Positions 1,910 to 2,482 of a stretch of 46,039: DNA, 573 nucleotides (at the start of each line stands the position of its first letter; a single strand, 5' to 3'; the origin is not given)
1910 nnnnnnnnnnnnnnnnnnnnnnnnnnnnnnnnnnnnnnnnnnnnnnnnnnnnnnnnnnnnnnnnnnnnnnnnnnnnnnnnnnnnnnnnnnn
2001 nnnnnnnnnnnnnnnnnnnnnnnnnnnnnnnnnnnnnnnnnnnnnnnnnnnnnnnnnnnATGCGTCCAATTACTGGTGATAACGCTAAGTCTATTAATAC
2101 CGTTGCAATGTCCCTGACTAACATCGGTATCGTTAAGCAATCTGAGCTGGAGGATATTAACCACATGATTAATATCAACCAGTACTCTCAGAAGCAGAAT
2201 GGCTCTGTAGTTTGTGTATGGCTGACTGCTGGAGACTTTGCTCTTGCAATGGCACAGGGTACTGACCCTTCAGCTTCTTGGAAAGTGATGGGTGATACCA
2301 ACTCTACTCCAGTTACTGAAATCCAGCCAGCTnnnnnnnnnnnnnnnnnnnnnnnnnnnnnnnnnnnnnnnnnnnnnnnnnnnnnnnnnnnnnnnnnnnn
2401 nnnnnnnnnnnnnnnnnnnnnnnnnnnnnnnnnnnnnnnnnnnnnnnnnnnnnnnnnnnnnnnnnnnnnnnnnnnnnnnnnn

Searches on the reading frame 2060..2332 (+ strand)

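Call 42: search_protein_families(library=phrogs, proteins=[window:2060-2332:+], max_evalue=0.01)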
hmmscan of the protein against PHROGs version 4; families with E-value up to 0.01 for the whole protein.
window:2060-2332:+ (91 aa): 2 families
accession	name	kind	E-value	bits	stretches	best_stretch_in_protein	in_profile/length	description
phrog_2725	-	other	6.7e-16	59.5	1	2-90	11-98/238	acetyl-CoA acetyltransferase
phrog_32357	-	unknown function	9.2e-08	33.1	1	2-80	2-79/234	-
